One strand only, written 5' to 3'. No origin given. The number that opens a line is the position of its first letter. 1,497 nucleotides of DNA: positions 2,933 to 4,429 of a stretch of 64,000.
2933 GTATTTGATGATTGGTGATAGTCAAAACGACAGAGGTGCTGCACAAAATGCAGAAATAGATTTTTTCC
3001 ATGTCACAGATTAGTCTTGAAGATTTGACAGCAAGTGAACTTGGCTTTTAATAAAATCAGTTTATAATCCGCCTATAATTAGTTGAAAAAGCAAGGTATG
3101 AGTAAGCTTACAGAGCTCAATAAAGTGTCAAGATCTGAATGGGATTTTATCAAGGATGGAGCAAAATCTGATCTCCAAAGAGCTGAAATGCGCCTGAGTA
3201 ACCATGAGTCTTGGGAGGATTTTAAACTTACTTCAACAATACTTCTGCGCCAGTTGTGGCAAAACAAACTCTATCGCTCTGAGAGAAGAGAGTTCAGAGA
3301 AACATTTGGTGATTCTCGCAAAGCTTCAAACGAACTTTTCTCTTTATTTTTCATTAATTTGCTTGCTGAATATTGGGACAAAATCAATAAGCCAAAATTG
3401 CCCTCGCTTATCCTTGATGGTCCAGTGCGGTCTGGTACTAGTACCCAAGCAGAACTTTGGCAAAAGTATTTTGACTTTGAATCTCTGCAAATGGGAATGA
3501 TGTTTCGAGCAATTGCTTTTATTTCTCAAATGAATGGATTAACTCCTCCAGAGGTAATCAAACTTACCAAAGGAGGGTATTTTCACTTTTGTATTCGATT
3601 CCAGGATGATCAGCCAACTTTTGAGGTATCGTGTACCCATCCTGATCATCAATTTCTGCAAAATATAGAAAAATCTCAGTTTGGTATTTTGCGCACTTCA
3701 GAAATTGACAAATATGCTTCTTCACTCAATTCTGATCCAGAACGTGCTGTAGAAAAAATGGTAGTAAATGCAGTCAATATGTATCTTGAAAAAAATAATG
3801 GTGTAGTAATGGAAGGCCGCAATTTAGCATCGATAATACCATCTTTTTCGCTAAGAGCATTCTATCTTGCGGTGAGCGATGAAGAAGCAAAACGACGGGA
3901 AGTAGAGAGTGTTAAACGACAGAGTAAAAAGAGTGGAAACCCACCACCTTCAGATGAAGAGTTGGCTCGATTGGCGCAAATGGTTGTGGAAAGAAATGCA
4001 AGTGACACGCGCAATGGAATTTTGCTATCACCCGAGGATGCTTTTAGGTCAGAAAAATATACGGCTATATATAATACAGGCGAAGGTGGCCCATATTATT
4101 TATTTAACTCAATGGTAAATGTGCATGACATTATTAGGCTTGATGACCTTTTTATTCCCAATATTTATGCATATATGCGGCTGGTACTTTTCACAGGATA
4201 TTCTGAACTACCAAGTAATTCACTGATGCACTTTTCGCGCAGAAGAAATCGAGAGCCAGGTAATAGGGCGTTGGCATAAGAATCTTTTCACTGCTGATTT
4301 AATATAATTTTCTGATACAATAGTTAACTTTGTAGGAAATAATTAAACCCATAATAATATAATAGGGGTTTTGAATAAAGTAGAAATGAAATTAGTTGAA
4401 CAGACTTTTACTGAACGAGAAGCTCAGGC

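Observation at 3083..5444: Tandem, highly divergent cytidylate-kinase-like paralogs with large insertions; the first has lost the P-loop lysine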

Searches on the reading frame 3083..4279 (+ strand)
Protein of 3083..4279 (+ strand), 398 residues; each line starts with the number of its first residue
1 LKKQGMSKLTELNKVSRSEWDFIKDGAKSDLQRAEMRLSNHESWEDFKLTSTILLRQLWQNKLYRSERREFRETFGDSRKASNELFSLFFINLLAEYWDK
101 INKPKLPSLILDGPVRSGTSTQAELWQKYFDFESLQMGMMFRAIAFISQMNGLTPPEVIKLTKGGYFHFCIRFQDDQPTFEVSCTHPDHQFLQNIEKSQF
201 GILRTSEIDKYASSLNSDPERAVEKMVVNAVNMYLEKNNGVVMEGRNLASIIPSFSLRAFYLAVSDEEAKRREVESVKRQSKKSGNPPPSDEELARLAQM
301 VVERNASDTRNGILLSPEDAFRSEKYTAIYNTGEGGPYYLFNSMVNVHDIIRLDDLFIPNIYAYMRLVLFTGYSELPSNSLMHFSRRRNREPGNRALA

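Call 3: search_protein_families(library=pfam, proteins=[window:3083-4279:+], max_evalue=10)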
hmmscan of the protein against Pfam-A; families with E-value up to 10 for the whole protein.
window:3083-4279:+ (398 aa): 2 families
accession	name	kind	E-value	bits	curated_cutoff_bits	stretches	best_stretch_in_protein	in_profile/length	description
PF02224.24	Cytidylate_kin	-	1e-13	52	26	1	111-310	3-176/211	Cytidylate kinase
PF13207.12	AAA_17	-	0.2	12.4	27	1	117-145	6-34/136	AAA domain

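Call 4: search_protein_families(library=ncbifam, proteins=[window:3083-4279:+], max_evalue=10)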
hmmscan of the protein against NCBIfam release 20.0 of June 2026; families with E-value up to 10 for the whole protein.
window:3083-4279:+ (398 aa): 4 families
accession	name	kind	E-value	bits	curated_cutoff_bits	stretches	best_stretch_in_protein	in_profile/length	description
TIGR00017.1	cmk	equivalog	3.4e-14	53.1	135.55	1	108-310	4-184/217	(d)CMP kinase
NF010004.0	PRK13477.1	equivalog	1.1e-10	40.6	524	1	105-309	284-469/514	bifunctional pantoate--beta-alanine ligase/(d)CMP kinase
NF007071.0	PRK09518.1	equivalog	1.8e-08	33.4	953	1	110-317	8-200/706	bifunctional cytidylate kinase/GTPase Der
NF008816.0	PRK11860.1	equivalog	2.7e-07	29.1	943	1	101-275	438-595/662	bifunctional 3-phosphoshikimate 1-carboxyvinyltransferase/cytidylate kinase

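Call 5: find_homologous_proteins(query=window:3083-4279:+)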
Query window:3083-4279:+ (398 aa): 3 proteins with E <= 0.001 among 3138 candidates.
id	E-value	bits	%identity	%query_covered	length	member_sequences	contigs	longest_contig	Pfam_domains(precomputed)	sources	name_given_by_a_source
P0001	3.5e-134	465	61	88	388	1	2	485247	PF02224.25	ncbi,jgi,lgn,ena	jgi:cytidylate kinase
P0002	1.9e-127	443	55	98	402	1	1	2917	PF02224.25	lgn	-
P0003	3.0e-89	318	62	60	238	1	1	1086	-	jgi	jgi:hypothetical protein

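Call 7: find_encoding_contigs(protein=P0001, flank=8000, max_places=4)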
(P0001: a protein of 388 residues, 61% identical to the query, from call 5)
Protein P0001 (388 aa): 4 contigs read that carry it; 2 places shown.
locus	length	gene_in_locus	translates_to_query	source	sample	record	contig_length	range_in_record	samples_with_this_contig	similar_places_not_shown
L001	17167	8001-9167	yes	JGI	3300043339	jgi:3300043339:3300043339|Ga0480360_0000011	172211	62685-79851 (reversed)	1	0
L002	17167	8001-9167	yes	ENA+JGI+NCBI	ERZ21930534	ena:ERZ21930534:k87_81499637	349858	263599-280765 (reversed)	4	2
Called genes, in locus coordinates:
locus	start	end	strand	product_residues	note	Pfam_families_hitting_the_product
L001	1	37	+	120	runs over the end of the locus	PF01250:Ribosomal_S6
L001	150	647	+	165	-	PF00436:SSB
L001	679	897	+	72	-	PF01084:Ribosomal_S18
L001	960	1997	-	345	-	-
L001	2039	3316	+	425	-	PF22694:CtpB_N-like, PF03572:Peptidase_S41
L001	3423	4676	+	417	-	PF00089:Trypsin, PF13365:Trypsin_2, PF00595:PDZ (weak), PF13180:PDZ_2, PF17820:PDZ_6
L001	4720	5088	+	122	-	-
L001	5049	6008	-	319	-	PF03462:PCRF, PF00472:RF-1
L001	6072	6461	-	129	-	PF01197:Ribosomal_L31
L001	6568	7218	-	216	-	-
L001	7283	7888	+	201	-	PF00702:Hydrolase, PF13419:HAD_2, PF13242:Hydrolase_like (faint)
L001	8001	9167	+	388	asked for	PF02224:Cytidylate_kin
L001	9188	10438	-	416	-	PF00152:tRNA-synt_2 (faint), PF13393:tRNA-synt_His, PF00587:tRNA-synt_2b, PF03129:HGTP_anticodon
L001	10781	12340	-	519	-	-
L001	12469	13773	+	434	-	-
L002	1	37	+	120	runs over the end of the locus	PF01250:Ribosomal_S6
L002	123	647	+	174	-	PF00436:SSB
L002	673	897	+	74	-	PF01084:Ribosomal_S18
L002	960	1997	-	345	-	-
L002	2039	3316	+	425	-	PF22694:CtpB_N-like, PF03572:Peptidase_S41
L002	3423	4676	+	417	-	PF00089:Trypsin, PF13365:Trypsin_2, PF00595:PDZ (weak), PF13180:PDZ_2, PF17820:PDZ_6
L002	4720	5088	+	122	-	-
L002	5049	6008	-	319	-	PF03462:PCRF, PF00472:RF-1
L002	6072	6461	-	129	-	PF01197:Ribosomal_L31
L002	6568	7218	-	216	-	-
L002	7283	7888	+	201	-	PF00702:Hydrolase, PF13419:HAD_2, PF13242:Hydrolase_like (faint)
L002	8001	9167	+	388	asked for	PF02224:Cytidylate_kin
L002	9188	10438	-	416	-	PF00152:tRNA-synt_2 (faint), PF13393:tRNA-synt_His, PF00587:tRNA-synt_2b, PF03129:HGTP_anticodon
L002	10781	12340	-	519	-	-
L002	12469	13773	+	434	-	-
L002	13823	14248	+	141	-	PF03819:MazG (weak), PF12643:MazG-like (weak)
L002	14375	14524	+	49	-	-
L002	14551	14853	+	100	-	-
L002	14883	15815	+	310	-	PF10672:Methyltrans_SAM (weak), PF09445:Methyltransf_15 (weak)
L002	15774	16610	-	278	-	PF01966:HD (weak)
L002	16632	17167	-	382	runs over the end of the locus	PF00557:Peptidase_M24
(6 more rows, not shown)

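Call 8: find_encoding_contigs(protein=P0002, flank=5000, max_places=3)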
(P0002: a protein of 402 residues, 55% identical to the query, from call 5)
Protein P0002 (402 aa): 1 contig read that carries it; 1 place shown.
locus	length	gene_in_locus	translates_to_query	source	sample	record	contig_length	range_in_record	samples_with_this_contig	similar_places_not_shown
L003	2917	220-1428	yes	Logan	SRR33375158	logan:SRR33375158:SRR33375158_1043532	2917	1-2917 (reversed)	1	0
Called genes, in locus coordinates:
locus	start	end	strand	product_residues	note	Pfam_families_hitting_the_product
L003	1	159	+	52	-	?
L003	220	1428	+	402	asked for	PF02224:Cytidylate_kin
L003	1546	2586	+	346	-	PF02224:Cytidylate_kin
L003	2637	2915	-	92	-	?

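Call 13: search_solved_structures(query=A1, max_evalue=1, show_alignments=2)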
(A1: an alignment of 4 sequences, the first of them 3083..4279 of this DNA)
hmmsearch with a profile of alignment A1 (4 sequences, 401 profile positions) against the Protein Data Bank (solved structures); distinct sequences matched with E-value up to 1: 9.
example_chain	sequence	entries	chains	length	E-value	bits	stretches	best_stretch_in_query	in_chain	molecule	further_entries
1q3t_A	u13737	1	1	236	1.9e-14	56.2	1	100-281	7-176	Cytidylate kinase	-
2h92_A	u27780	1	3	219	0.00036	22.4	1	112-276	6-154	Cytidylate kinase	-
7l4a_A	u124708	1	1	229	0.001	20.9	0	236-278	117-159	Cytidylate kinase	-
5h1s_L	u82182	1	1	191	0.011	17.6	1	230-307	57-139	50S ribosomal protein L13, chloroplastic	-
5x8p_K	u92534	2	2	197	0.011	17.5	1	230-307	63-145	50S ribosomal protein L13, chloroplastic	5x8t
6eri_AJ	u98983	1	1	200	0.011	17.5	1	230-307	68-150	50S ribosomal protein L13, chloroplastic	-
4v61_BL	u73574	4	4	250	0.017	16.8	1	230-307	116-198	Ribosomal Protein L13 | 50S ribosomal protein L13, chloroplastic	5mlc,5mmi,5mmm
3r20_A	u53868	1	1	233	0.34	12.6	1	227-280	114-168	Cytidylate kinase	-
3r8c_A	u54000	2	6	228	0.63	11.7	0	206-280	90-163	Cytidylate kinase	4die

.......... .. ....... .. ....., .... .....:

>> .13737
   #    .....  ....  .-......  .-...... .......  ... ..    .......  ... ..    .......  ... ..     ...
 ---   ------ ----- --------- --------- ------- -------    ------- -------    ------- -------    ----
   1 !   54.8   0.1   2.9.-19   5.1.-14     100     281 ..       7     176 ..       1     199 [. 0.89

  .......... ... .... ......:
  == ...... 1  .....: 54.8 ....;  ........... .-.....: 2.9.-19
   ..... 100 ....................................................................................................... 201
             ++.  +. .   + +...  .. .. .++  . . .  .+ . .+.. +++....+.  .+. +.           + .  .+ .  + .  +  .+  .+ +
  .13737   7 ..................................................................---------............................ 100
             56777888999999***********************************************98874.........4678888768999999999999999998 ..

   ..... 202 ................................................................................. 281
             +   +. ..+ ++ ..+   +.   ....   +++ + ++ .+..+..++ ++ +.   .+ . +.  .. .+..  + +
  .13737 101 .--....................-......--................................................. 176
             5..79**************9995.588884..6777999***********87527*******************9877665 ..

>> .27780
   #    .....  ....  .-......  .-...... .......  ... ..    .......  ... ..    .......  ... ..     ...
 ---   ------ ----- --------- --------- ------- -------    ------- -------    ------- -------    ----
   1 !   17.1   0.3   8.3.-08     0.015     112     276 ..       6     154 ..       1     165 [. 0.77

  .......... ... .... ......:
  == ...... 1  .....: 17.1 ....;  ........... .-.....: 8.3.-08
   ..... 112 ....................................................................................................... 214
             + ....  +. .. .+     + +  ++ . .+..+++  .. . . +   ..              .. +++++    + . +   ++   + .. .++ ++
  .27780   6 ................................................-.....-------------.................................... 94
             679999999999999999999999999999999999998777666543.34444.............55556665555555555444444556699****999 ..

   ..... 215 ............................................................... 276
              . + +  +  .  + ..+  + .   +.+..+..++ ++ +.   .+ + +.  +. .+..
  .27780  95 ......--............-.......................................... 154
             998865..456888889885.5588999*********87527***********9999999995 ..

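Call 15: find_related_loci(query=A1, collection=genome_contigs, flank=6000)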
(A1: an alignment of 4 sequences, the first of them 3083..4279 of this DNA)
Query A1 (398 aa) in genome_contigs; peptide patterns used: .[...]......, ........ (x = any residue, [..] = any of these).
73 stretches matched a pattern, but none encodes a relative of the query by tblastn (E <= 1e-3).

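Call 23: find_related_loci(query=A1, collection=metagenome_contigs, flank=6000)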
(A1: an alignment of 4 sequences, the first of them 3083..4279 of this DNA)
Query A1 (398 aa) in metagenome_contigs; peptide patterns used: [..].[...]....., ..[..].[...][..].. (x = any residue, [..] = any of these).
145 stretches matched a pattern, but none encodes a relative of the query by tblastn (E <= 1e-3).

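Call 44: predict_structure(alignment_id=A4)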
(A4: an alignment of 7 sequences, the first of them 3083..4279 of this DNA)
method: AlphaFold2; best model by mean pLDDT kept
length: 398 residues; sequences in the alignment: 7
mean_pLDDT: 57.7   pTM: 0.47
mean pLDDT of the five models: 57.7, 55.0, 45.3, 40.3, 39.2
residues with pLDDT >= 90: 33; 70-90: 75; 50-70: 117; < 50: 173
segments of 3 or more residues with pLDDT < 50: 1-80, 102-122, 129-135, 239-247, 254-257, 350-363, 365-398
pLDDT, mean of each block of 10 residues (from residue 1): 30 35 35 35 44 45 38 42 52 54 46 39 51 56 89 94 92 66 91 82 77 81 79 59 49 52 66 67 76 78 65 61 61 54 54 39 48 43 43 37
secondary structure, 60 per line:
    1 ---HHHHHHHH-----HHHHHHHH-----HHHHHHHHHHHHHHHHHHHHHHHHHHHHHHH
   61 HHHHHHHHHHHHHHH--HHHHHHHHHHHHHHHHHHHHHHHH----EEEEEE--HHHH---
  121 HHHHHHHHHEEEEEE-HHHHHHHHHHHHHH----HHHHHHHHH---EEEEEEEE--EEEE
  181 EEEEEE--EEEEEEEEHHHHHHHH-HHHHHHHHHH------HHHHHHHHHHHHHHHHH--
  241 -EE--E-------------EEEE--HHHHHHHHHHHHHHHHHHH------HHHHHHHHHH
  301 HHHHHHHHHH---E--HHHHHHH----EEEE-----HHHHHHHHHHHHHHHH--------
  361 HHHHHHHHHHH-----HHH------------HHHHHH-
elements in order: H4-11 H17-24 H30-75 H78-101 E106-111 H114-117 H121-129 E130-135 H137-150 H155-163 E167-174 E177-186 E189-196 H197-204 H206-215 H222-238 E260-263 H266-284 H291-310 H317-323 E328-331 H337-352 H361-371 H392-397

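Call 55: fold_search(model_id=the predicted structure, library=pdb)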
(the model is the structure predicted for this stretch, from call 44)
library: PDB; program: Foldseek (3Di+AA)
matches with E <= 10: 862; with E <= 0.001: 7
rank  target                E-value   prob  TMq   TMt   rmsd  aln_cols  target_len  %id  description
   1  4e22                  1.5e-05  1.00  0.38  0.64   5.4       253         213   14  Structure of cytidine monophosphate kinase from Yersinia pseudotuberculosis (released 2012-12-19)
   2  3r20                  2.6e-05  1.00  0.40  0.66   7.2       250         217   18  Crystal structure of cytidylate kinase from Mycobacterium smegmatis (released 2011-04-13)
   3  4die_C                2.9e-05  1.00  0.37  0.62   7.7       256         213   16  Crystal structure of a cytidylate kinase CmK from Mycobacterium abscessus bound to cytidine-5'-monophosphate (released 2012-02-08)
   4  3r8c_B                3.5e-05  1.00  0.35  0.61   8.4       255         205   17  Crystal structure of cytidylate kinase (Cmk) from Mycobacterium abscessus (released 2011-03-30)
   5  4die_A                6.1e-05  1.00  0.36  0.62   7.6       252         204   17  Crystal structure of a cytidylate kinase CmK from Mycobacterium abscessus bound to cytidine-5'-monophosphate (released 2012-02-08)
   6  4die_B                1.0e-04  1.00  0.28  0.50  13.8       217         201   16  Crystal structure of a cytidylate kinase CmK from Mycobacterium abscessus bound to cytidine-5'-monophosphate (released 2012-02-08)
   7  4die_D                1.8e-04  1.00  0.35  0.61   7.7       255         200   16  Crystal structure of a cytidylate kinase CmK from Mycobacterium abscessus bound to cytidine-5'-monophosphate (released 2012-02-08)
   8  4gni_A                6.8e-02  0.12  0.12  0.12  22.6       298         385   10  Structure of the Ssz1 ATPase bound to ATP and Magnesium (released 2012-12-05)
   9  8xih_B                7.6e-02  0.18  0.07  0.04  16.9       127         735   10  protein-DNA complex (released 2024-12-25)
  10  1hyv                  1.1e-01  0.15  0.08  0.18  17.2       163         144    8  HIV INTEGRASE CORE DOMAIN COMPLEXED WITH TETRAPHENYL ARSONIUM (released 2001-04-04)
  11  8jgx_A                1.2e-01  0.08  0.12  0.10  22.1       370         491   10  Crystal structure of Acinetobacter baumannii exopolyphosphatase (released 2024-05-15)
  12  3lpt                  1.3e-01  0.14  0.09  0.18  17.7       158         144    9  HIV integrase (released 2010-05-12)
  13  4kpy_A                1.5e-01  0.11  0.10  0.07  17.3       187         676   11  DNA binding protein and DNA complex structure (released 2014-01-29)
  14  6rwo_D                1.5e-01  0.14  0.09  0.14  16.2       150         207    7  SIVrcm intasome (Q148H/G140S) in complex with bictegravir (released 2020-02-05)
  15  9c29_D                1.5e-01  0.06  0.09  0.13  24.0       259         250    9  Hexadecamer of NL4-3 WT HIV-1 intasome (released 2025-06-25)
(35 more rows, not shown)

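Call 59: find_related_loci(query=A1, collection=viral_contigs, flank=5000)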
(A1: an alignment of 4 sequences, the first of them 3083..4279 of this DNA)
Query A1 (398 aa) in viral_contigs; peptide patterns used: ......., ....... (x = any residue, [..] = any of these).
37 stretches matched a pattern, but none encodes a relative of the query by tblastn (E <= 1e-3).

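Call 74: search_protein_families(library=padloc, proteins=[window:3098-4279:+], max_evalue=0.01)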
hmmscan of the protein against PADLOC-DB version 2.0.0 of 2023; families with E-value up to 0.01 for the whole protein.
window:3098-4279:+ (393 aa): 0 families

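Call 75: search_protein_families(library=phrogs, proteins=[window:3098-4279:+], max_evalue=0.01)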
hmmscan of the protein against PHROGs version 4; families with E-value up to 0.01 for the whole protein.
window:3098-4279:+ (393 aa): 0 families
